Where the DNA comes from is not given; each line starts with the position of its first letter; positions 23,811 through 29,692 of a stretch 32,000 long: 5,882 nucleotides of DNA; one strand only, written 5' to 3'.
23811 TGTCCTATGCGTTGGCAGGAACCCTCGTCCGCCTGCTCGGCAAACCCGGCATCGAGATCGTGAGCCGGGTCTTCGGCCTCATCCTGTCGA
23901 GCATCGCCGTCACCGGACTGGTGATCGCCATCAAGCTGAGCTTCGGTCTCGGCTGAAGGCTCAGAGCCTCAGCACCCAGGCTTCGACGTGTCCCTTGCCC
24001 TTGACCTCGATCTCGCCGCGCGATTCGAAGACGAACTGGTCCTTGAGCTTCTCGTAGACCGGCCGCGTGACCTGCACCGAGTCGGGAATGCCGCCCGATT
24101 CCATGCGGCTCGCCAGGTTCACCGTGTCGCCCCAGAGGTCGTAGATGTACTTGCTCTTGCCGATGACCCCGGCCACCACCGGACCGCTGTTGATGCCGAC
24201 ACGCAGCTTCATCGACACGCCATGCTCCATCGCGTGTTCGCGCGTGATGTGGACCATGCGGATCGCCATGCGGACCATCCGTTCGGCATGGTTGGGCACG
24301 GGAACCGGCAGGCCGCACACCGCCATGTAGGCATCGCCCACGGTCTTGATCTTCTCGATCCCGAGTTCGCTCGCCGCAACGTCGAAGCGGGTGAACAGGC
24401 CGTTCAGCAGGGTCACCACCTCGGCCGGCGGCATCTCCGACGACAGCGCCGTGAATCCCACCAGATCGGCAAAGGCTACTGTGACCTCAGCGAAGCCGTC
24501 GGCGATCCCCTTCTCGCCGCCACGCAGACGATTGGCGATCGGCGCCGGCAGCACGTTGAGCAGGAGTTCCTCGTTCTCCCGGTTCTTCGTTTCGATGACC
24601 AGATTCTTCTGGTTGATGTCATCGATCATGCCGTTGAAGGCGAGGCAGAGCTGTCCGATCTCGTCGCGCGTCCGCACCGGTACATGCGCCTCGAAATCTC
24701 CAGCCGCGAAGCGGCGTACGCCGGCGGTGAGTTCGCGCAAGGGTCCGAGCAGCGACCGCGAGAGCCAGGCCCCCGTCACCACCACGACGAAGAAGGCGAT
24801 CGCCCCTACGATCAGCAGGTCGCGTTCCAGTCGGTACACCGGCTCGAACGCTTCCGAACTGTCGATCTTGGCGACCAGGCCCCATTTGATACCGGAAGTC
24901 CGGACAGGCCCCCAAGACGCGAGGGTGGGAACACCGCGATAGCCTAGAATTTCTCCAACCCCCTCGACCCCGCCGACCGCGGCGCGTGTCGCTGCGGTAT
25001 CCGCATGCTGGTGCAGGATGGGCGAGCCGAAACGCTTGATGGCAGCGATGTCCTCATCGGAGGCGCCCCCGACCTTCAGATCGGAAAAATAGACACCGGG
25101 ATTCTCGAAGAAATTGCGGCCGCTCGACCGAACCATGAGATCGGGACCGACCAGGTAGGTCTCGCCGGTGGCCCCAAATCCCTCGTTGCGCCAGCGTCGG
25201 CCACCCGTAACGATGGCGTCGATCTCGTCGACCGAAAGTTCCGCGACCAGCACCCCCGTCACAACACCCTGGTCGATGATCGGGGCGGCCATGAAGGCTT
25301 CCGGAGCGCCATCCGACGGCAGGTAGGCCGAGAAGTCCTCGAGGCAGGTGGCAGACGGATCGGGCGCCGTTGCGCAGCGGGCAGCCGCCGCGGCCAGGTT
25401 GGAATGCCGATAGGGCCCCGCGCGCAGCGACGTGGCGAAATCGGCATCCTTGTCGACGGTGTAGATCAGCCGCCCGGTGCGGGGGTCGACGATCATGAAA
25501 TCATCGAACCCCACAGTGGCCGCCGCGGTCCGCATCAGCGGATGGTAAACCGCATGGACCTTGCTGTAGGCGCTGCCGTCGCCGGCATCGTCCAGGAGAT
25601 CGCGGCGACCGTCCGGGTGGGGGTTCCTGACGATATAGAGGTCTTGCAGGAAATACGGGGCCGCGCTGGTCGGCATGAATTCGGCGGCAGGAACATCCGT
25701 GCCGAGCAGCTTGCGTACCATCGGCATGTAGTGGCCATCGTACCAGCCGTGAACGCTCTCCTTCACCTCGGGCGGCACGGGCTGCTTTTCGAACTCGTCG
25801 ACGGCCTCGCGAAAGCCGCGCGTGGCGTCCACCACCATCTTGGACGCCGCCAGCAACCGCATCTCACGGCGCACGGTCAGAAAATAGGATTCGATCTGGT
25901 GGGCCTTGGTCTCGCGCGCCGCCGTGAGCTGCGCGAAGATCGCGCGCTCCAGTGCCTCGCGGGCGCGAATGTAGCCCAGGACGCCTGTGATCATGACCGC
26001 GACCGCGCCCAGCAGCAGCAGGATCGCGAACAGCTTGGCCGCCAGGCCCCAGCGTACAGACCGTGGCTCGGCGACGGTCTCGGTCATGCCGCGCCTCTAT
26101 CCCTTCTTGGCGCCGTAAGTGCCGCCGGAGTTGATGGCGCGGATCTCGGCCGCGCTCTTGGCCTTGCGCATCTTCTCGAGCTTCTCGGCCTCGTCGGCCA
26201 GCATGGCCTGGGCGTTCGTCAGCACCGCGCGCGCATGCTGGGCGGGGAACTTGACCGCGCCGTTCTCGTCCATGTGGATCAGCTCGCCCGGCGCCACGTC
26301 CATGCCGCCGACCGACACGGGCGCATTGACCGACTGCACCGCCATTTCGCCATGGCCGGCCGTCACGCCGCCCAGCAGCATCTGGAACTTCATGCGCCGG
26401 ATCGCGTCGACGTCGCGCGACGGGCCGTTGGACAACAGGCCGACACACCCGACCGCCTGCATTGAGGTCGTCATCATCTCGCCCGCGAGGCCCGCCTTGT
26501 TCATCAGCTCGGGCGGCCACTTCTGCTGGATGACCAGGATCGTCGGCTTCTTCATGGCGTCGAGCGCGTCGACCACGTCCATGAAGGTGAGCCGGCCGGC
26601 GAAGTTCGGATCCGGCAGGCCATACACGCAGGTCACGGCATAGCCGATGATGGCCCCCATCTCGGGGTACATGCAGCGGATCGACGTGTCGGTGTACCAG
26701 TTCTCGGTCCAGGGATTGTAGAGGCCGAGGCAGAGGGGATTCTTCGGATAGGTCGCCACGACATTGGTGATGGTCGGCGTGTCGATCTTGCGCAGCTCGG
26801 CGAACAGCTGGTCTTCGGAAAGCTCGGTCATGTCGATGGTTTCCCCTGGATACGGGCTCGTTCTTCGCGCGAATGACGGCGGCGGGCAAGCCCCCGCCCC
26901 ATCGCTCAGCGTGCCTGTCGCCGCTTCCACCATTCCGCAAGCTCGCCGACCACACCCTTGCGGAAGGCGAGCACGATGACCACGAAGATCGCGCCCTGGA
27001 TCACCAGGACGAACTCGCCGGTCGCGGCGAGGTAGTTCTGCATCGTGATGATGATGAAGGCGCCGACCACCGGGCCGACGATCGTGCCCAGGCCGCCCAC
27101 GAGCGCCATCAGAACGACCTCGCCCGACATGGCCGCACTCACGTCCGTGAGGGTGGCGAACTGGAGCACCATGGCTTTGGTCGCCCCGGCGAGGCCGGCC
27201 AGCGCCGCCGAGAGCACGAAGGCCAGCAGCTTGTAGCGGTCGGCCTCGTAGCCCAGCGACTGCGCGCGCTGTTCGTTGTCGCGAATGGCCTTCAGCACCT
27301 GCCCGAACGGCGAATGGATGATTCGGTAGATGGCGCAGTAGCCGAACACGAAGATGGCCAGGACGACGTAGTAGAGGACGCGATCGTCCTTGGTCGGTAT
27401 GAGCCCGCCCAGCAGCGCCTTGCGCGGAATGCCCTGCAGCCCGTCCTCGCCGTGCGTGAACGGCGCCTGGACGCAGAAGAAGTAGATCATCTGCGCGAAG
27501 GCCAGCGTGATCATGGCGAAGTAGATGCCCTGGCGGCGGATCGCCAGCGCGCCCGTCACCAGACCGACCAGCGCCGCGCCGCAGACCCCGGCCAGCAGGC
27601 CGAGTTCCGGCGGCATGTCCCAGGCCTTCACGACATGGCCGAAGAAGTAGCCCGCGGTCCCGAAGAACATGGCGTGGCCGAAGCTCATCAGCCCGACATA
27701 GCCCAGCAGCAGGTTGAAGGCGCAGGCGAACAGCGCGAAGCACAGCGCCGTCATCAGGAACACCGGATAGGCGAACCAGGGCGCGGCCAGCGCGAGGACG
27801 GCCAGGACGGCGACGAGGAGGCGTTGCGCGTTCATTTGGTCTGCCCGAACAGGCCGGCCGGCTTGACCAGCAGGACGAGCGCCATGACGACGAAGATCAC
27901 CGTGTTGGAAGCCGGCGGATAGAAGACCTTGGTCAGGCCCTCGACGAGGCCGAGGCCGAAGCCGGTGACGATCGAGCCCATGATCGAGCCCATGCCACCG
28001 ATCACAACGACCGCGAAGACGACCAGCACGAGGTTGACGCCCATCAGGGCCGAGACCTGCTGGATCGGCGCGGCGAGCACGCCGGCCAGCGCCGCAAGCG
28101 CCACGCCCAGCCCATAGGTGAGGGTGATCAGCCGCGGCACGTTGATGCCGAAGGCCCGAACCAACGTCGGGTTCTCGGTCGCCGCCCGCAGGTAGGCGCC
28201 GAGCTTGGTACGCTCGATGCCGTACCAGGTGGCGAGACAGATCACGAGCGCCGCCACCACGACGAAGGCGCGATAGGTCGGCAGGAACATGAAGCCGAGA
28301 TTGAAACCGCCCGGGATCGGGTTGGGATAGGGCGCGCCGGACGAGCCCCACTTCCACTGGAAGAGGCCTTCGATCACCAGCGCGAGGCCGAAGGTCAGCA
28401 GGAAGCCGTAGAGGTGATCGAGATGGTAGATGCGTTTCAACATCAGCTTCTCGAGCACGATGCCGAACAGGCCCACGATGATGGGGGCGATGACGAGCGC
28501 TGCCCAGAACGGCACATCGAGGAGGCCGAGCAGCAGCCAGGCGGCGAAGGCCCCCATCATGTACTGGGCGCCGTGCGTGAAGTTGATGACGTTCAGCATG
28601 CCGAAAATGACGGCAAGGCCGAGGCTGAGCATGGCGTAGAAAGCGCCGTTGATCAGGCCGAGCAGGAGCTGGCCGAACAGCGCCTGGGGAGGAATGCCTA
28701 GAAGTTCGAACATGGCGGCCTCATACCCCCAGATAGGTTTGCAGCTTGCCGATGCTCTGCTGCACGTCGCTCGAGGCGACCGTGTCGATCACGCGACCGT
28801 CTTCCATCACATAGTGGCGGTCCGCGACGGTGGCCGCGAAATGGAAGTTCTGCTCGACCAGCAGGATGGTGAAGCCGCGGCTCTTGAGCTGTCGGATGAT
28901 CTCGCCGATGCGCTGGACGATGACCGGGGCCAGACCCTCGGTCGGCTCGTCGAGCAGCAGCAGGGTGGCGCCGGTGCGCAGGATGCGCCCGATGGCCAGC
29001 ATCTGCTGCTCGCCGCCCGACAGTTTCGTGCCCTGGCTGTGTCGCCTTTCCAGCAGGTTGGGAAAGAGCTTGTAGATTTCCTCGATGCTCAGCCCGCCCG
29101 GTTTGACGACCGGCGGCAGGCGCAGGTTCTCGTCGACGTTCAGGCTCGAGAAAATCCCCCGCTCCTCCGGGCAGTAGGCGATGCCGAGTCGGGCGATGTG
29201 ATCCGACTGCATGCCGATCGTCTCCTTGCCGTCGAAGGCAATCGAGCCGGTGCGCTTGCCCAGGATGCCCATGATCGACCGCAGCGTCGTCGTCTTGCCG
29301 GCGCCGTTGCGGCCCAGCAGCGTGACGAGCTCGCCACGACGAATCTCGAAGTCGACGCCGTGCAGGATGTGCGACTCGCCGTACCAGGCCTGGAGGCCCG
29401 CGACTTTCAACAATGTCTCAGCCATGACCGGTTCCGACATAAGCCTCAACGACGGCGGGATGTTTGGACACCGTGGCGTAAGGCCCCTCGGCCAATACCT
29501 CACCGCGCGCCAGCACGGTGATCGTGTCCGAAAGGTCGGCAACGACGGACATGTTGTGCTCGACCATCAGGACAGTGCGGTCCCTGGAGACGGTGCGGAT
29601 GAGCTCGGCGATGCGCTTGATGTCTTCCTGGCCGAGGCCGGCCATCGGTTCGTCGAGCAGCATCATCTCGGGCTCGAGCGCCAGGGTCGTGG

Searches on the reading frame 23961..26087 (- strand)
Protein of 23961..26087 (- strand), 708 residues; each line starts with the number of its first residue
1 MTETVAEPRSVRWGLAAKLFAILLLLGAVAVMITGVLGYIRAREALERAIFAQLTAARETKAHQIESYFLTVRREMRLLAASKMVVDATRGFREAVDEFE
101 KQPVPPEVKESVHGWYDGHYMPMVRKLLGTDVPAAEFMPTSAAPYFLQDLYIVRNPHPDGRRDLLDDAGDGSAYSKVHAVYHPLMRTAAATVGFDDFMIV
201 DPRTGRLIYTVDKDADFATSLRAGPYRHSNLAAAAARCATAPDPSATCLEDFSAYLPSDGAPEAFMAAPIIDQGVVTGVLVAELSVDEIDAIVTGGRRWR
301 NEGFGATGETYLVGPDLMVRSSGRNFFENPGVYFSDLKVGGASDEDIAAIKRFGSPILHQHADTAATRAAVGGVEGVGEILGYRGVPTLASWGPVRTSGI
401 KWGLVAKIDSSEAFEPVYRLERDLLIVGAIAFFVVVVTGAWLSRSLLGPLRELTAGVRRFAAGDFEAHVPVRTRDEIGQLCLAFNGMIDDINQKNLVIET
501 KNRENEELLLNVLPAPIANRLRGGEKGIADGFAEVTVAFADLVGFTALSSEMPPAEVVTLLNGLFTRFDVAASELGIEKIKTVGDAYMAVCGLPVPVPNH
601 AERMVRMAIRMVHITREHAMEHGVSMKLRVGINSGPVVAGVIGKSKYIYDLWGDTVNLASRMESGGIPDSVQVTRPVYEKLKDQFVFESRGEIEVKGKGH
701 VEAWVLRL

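Call 10: search_protein_families(library=pfam, proteins=[window:23961-26087:-], max_evalue=0.001)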
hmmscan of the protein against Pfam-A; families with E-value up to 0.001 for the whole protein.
window:23961-26087:- (708 aa): 4 families
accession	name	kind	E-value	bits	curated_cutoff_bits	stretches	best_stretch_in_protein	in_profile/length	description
PF00211.25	Guanylate_cyc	-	2e-60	203.9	21.9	1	532-706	6-181/183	Adenylate and Guanylate cyclase catalytic domain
PF00672.30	HAMP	-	3.1e-16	59.9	25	1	441-492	1-52/53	HAMP domain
PF02743.24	dCache_1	-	3.5e-07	30.4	45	1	257-322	122-182/240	Cache domain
PF01590.32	GAF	-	0.00017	22.6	22.4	1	178-283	3-108/133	GAF domain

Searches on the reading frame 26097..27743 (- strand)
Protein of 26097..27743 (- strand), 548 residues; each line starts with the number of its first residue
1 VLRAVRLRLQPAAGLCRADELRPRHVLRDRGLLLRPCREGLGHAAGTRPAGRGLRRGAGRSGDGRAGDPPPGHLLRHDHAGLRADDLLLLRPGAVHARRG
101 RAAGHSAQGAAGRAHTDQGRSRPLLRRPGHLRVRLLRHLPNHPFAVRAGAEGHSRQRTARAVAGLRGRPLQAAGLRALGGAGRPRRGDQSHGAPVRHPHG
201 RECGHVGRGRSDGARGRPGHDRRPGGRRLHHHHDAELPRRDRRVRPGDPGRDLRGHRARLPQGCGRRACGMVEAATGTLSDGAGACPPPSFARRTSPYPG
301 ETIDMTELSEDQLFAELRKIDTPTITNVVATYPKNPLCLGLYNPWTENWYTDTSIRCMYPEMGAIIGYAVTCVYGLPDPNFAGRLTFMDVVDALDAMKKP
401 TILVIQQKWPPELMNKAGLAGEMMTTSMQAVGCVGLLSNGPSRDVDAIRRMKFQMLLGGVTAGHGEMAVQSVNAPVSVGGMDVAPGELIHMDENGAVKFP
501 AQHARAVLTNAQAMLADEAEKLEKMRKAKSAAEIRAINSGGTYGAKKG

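Call 10: search_protein_families(library=pfam, proteins=[window:26097-27743:-], max_evalue=0.001)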
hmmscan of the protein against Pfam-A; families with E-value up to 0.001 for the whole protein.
window:26097-27743:- (548 aa): 1 family
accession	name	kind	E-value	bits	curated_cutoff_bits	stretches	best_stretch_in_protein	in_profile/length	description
PF03737.21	RraA-like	-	2.3e-20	73.8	24.5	1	352-497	18-151/152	Aldolase/RraA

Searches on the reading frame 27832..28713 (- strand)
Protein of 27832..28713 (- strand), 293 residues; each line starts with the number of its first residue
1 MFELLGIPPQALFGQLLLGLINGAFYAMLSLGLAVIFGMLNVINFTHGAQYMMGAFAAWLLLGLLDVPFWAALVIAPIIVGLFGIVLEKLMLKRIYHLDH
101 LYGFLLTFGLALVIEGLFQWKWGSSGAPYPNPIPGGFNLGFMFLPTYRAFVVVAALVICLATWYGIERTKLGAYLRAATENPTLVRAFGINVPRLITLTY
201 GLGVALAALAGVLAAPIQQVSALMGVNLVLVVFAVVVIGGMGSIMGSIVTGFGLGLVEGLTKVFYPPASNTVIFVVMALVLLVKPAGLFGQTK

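Call 10: search_protein_families(library=pfam, proteins=[window:27832-28713:-], max_evalue=0.001)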
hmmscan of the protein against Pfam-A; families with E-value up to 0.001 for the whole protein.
window:27832-28713:- (293 aa): 1 family
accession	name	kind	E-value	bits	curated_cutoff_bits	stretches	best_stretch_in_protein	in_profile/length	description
PF02653.21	BPD_transp_2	-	2.2e-38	132.4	26.8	1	17-281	3-269/269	Branched-chain amino acid transport system / permease component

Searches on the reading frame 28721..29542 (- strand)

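Call 10: search_protein_families(library=pfam, proteins=[window:28721-29542:-], max_evalue=0.001)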
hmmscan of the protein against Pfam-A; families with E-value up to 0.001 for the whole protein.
window:28721-29542:- (273 aa): 3 families
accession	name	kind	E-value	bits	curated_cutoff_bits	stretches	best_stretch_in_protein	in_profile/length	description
PF00005.33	ABC_tran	-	2.1e-27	96.8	25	1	60-201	1-136/137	ABC transporter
PF13304.12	AAA_21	-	5.4e-09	37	27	1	173-228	237-295/304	AAA domain, putative AbiEii toxin, Type IV TA system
PF02463.25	SMC_N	-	3.5e-05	23.8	40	0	162-228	125-197/220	RecF/RecN/SMC N terminal domain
